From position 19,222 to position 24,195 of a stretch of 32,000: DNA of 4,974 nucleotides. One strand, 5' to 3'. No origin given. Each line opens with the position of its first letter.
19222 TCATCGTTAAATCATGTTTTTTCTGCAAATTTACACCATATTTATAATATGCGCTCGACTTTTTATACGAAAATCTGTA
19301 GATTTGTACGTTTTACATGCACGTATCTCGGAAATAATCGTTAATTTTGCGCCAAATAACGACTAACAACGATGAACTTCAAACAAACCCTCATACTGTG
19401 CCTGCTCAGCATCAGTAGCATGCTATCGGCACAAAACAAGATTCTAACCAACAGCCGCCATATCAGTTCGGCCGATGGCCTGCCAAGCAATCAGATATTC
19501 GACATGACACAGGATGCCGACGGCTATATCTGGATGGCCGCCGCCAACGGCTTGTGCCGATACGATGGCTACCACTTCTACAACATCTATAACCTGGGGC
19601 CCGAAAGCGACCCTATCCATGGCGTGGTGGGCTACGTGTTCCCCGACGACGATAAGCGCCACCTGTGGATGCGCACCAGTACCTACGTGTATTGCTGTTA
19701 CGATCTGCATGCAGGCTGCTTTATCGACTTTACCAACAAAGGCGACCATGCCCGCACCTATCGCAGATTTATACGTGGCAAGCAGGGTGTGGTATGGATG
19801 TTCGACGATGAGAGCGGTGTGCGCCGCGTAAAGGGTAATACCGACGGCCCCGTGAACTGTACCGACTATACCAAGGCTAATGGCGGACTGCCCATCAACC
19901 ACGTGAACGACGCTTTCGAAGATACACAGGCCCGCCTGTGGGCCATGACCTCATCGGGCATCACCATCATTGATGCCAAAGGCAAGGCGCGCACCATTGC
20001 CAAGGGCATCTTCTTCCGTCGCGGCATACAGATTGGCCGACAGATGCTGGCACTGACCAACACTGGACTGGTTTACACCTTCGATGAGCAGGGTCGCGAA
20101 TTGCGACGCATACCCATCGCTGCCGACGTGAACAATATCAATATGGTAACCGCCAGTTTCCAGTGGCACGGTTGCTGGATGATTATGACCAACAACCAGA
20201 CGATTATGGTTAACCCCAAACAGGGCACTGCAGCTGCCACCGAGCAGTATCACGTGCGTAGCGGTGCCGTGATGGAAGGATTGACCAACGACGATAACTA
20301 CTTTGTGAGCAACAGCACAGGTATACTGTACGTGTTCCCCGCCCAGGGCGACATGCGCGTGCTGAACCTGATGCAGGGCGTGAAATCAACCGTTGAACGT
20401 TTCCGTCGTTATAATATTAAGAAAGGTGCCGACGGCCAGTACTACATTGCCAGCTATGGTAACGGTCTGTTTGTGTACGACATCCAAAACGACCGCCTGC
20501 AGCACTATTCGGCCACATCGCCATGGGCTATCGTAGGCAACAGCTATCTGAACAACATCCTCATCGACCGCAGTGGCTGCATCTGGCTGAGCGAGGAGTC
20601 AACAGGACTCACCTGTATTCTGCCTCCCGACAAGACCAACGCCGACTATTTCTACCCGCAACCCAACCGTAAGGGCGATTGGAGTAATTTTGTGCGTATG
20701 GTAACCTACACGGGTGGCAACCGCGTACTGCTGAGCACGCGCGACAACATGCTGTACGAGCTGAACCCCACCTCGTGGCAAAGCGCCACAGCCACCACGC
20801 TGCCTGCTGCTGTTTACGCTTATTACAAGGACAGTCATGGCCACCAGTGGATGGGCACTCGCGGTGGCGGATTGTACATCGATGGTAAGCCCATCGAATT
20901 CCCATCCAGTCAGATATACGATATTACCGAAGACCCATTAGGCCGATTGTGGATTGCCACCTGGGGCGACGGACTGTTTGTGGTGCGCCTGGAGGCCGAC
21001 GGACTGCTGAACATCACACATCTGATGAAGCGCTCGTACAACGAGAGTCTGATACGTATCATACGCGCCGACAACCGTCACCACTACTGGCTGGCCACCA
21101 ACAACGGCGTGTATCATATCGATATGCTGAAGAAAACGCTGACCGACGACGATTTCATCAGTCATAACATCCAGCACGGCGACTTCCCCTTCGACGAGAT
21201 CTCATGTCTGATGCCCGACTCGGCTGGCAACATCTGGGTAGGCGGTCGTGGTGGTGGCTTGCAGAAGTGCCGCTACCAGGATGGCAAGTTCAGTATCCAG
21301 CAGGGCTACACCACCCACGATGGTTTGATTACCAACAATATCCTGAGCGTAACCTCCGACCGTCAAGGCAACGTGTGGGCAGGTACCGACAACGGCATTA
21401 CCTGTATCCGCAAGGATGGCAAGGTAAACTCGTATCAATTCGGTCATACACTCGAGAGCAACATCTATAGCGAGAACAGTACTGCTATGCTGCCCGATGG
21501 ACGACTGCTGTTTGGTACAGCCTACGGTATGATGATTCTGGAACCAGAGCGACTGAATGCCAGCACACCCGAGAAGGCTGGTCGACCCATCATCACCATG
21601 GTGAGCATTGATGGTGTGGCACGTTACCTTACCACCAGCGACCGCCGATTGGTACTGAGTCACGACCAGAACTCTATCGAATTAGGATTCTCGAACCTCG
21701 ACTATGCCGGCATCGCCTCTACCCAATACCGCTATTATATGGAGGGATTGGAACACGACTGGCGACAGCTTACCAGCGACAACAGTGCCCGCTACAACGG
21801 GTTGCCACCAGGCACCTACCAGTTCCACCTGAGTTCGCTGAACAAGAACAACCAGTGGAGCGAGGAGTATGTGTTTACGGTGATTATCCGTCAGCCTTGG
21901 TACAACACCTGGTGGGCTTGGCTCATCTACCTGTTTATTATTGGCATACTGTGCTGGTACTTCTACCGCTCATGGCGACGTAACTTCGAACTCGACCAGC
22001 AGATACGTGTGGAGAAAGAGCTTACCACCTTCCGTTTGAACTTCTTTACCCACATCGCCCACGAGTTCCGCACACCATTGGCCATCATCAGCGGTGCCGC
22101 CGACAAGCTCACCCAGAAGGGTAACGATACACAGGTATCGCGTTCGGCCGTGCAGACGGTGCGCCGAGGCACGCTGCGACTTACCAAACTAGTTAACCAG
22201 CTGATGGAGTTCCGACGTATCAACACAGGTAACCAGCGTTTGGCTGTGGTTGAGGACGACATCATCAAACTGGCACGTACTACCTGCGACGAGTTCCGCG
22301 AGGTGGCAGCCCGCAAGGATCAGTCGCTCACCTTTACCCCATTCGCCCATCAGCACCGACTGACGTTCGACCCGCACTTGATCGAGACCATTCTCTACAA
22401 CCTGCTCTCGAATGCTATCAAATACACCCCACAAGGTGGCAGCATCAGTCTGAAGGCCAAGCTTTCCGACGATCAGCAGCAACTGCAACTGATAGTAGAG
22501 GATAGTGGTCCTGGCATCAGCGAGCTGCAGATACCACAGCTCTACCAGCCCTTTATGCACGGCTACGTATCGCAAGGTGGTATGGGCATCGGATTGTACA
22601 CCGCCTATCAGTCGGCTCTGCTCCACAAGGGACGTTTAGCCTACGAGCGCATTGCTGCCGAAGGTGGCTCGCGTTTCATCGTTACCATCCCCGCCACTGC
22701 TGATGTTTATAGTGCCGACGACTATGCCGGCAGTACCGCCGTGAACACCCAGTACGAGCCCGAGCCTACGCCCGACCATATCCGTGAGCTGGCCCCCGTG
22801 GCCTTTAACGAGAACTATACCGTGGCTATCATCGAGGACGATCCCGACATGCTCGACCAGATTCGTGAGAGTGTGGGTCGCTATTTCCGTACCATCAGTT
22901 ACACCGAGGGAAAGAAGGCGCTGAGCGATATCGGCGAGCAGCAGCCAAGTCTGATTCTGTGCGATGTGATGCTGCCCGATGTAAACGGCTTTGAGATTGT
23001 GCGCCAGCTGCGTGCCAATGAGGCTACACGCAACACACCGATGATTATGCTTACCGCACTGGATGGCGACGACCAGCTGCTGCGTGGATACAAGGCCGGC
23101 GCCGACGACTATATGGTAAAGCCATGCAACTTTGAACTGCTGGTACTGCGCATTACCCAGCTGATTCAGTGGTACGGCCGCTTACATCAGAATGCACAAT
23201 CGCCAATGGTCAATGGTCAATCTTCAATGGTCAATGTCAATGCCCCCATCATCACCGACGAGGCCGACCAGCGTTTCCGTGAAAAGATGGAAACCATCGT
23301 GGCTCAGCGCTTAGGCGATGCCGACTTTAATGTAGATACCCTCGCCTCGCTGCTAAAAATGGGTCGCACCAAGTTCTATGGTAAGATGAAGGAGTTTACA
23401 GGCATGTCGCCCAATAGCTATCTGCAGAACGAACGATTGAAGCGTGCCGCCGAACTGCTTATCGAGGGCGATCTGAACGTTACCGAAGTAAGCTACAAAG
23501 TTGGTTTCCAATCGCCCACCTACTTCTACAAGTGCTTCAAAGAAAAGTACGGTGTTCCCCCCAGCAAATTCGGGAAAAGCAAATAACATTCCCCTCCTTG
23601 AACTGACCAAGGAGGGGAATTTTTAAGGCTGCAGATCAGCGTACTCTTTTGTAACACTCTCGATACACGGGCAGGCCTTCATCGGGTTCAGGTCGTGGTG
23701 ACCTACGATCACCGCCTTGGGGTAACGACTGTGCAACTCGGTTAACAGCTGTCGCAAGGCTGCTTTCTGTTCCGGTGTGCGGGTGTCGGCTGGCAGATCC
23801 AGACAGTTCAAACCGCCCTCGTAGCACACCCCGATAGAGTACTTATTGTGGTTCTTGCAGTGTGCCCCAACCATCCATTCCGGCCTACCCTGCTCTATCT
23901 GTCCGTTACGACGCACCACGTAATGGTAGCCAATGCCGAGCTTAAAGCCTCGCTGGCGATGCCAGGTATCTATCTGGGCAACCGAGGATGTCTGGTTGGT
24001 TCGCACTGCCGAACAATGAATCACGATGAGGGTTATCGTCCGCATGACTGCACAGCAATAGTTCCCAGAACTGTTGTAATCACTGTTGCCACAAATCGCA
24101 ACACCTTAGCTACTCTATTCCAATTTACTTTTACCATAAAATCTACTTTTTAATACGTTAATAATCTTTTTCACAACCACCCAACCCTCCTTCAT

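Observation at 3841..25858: Family of 7-bp-periodic ATG-bearing micro-arrays at seven loci, always at gene or domain boundaries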

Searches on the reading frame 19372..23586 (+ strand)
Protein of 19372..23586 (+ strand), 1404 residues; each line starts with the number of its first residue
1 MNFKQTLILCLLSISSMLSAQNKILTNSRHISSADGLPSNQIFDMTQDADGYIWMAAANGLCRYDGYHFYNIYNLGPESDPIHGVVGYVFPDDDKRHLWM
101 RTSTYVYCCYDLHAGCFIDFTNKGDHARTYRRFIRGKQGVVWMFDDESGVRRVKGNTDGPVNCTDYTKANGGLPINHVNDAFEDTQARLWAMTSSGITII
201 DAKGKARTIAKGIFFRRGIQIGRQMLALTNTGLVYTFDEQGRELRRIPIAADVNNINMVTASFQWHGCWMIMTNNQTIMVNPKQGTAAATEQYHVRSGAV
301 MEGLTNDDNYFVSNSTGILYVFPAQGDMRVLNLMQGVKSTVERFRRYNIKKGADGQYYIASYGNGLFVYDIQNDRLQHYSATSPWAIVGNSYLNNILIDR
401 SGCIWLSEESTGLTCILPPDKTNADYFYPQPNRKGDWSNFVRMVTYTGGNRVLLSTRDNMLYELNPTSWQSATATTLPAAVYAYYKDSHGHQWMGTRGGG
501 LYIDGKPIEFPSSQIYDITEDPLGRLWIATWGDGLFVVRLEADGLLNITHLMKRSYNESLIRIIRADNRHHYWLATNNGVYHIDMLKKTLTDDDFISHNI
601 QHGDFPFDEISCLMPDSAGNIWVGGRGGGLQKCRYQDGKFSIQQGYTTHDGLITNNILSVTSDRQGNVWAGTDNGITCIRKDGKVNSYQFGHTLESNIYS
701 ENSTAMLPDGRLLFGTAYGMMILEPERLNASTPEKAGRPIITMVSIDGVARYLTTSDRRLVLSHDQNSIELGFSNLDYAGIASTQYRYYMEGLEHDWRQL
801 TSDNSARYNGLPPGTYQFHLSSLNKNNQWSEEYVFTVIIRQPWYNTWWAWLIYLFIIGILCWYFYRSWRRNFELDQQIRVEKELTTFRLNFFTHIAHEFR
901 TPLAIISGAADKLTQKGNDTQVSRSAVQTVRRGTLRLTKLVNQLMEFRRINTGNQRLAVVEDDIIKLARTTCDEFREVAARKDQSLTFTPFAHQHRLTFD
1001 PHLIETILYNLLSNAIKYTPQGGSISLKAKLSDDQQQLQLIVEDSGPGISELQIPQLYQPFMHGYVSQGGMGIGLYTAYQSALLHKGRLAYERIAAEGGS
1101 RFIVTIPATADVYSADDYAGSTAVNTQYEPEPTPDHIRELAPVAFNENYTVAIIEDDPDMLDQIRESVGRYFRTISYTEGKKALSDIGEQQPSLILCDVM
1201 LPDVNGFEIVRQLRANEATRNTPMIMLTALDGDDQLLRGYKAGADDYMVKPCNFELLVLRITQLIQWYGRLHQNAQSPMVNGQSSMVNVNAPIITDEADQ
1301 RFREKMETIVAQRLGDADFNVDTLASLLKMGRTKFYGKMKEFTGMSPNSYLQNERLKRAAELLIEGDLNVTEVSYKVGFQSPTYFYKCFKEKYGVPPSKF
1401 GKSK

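Call 11: search_protein_families(library=pfam, proteins=[window:19372-23586:+])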
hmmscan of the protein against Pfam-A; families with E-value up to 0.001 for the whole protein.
window:19372-23586:+ (1404 aa): 8 families
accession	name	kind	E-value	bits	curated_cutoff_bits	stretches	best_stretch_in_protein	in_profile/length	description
PF07494.17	Reg_prop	-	7.8e-26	87.3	20.4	0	510-532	2-24/24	Two component regulator propeller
PF00072.30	Response_reg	-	4.4e-21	75.6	30.2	1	1151-1261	1-110/111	Response regulator receiver domain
PF12833.13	HTH_18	-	2.9e-20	72.8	33.6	1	1324-1402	1-79/80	Helix-turn-helix domain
PF02518.31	HATPase_c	-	2.4e-19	70.2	26.4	1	1000-1109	2-110/111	Histidine kinase-, DNA gyrase B-, and HSP90-like ATPase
PF07495.19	Y_Y_Y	-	1.1e-13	51.3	26.6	1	784-839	8-64/65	Y_Y_Y domain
PF00512.31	HisKA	-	6.4e-13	49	26.9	1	888-953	2-66/66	His Kinase A (phospho-acceptor) domain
PF00165.29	HTH_AraC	-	1.7e-11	44.3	26.6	1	1367-1398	8-38/42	Bacterial regulatory helix-turn-helix proteins, AraC family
PF08450.18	SGL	-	2.3e-06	27.9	26.3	0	573-714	7-149/246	SMP-30/Gluconolactonase/LRE-like region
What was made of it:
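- Checked: 23202 lies between the Response_reg domain (aa 1151-1261) and HTH_18 (aa 1324-1402) of the hybrid two-component system (HTCS; call 11).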

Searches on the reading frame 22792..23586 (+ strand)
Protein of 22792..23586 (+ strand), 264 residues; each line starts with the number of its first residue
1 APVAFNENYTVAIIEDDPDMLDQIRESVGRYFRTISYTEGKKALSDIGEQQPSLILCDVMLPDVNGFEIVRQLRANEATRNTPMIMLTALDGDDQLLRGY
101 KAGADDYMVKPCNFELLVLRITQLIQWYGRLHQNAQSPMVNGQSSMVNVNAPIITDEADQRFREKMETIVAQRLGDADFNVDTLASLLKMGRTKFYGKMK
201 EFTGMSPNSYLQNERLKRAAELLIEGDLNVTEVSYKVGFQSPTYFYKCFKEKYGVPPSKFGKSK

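Call 33: find_homologous_proteins(query=window:22792-23586:+, max_evalue=1e-20)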
Query window:22792-23586:+ (264 aa): 87 proteins with E <= 1e-20 among 676 candidates.
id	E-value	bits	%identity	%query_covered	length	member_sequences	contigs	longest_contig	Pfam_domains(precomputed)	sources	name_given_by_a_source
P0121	1.3e-171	587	99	100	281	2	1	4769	PF12833.14,PF00165.30,PF00072.31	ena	-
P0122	1.7e-146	504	86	100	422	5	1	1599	PF12833.14,PF02518.32,PF00165.30,PF00072.31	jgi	jgi:DNA-binding response OmpR family regulator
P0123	2.8e-143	494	93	92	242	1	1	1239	PF12833.14,PF00165.30,PF00072.31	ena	-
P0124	2.9e-133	461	78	100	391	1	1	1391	PF12833.14,PF02518.32,PF00165.30,PF00072.31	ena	-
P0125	5.4e-131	454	84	93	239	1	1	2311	PF12833.14,PF00165.30,PF00072.31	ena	-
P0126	1.5e-123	429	75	100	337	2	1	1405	PF12833.14,PF00165.30,PF00072.31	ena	-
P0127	3.3e-121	422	77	93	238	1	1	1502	PF12833.14,PF00165.30,PF00072.31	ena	-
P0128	2.3e-119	416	92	78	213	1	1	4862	PF12833.14,PF00165.30,PF00072.31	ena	-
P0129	3.8e-119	415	80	88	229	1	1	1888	PF12833.14,PF00165.30,PF00072.31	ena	-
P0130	4.4e-106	372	82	78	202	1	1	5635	PF12833.14,PF00165.30,PF00072.31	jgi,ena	jgi:AraC-like DNA-binding protein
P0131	1.4e-104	367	80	78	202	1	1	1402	PF12833.14,PF00165.30,PF00072.31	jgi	jgi:AraC-like DNA-binding protein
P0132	2.8e-104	366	80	78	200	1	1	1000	PF12833.14,PF00165.30,PF00072.31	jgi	jgi:AraC-like DNA-binding protein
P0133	1.9e-100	354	79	77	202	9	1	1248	PF12833.14,PF00165.30,PF00072.31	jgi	jgi:AraC-like DNA-binding protein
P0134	7.2e-99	348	78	78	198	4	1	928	PF12833.14,PF00165.30,PF00072.31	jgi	jgi:AraC-like DNA-binding protein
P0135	3.9e-91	323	93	59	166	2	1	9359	PF12833.14,PF00165.30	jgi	jgi:AraC-like DNA-binding protein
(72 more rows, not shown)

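Call 50: find_encoding_contigs(protein=P0135, flank=4000, max_places=1)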
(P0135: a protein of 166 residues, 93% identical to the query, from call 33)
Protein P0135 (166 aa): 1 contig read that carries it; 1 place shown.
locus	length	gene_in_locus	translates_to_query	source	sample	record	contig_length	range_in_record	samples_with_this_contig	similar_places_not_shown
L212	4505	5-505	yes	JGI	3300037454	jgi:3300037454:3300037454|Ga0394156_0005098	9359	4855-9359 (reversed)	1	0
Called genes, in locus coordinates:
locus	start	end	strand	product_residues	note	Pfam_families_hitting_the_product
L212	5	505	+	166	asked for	PF12833:HTH_18, PF00165:HTH_AraC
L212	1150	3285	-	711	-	PF14322:SusD-like_3, PF07980:SusD_RagB (weak)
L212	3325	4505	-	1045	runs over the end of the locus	PF13620:CarboxypepD_reg, PF13715:CarbopepD_reg_2, PF07715:Plug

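Call 51: find_encoding_contigs(protein=P0128, flank=4000, max_places=1)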
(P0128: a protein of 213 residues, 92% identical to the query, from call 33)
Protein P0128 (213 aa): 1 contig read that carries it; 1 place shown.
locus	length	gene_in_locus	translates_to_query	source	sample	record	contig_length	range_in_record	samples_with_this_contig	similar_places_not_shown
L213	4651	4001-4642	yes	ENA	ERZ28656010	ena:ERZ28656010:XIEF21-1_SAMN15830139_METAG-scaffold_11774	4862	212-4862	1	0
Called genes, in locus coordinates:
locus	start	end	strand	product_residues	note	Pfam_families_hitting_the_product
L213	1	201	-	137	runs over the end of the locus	?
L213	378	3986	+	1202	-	-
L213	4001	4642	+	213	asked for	PF00072:Response_reg, PF12833:HTH_18, PF00165:HTH_AraC (weak)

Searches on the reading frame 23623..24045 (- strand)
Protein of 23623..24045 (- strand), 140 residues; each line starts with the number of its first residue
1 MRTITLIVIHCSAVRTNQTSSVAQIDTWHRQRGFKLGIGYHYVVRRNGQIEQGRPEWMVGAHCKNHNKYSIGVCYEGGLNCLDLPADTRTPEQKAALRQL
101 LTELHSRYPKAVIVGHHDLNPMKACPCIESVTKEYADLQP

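Call 11: search_protein_families(library=pfam, proteins=[window:23623-24045:-])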
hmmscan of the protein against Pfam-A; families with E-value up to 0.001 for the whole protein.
window:23623-24045:- (140 aa): 1 family
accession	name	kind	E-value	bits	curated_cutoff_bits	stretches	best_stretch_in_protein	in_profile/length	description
PF01510.30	Amidase_2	-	6.9e-20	72.2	26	1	2-126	3-129/131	N-acetylmuramoyl-L-alanine amidase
